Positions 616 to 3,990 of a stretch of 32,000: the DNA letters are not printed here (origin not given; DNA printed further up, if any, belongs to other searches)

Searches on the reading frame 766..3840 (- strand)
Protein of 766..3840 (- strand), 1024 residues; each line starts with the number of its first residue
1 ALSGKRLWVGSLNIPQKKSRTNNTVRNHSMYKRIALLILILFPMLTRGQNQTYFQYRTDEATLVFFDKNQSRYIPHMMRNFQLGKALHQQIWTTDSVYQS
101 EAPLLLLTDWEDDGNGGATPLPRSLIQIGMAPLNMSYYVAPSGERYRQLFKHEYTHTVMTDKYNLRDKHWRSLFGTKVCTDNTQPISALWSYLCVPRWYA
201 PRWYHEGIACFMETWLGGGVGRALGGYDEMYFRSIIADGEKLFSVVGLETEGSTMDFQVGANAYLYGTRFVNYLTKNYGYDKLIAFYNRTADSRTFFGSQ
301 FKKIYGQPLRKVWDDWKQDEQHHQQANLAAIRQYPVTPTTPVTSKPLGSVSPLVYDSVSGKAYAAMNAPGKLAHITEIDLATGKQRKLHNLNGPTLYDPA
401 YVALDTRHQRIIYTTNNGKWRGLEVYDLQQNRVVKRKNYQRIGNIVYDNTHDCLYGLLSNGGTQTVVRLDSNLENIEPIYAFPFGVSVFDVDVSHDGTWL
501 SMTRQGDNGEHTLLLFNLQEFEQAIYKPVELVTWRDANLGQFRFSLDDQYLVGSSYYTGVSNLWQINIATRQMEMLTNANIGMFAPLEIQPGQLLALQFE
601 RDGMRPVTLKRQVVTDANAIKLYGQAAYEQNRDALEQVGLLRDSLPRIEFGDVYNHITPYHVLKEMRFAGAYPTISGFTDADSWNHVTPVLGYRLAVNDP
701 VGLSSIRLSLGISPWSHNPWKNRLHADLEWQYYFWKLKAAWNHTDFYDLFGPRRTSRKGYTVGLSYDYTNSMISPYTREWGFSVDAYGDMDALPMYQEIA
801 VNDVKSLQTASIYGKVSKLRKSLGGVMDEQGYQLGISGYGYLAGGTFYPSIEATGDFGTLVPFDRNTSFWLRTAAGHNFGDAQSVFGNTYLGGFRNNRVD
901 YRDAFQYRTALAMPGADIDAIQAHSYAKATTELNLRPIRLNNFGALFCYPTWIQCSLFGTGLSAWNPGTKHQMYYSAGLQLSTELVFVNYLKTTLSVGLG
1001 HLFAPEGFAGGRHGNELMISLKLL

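Call 65: search_protein_families(library=pfam, proteins=[window:766-3840:-], max_evalue=0.001)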
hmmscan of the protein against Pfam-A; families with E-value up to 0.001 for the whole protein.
window:766-3840:- (1024 aa): 1 family
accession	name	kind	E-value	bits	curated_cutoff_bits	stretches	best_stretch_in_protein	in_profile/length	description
PF13485.12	Peptidase_MA_2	-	4.9e-05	23.6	32.4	1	201-317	91-196/201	Peptidase MA superfamily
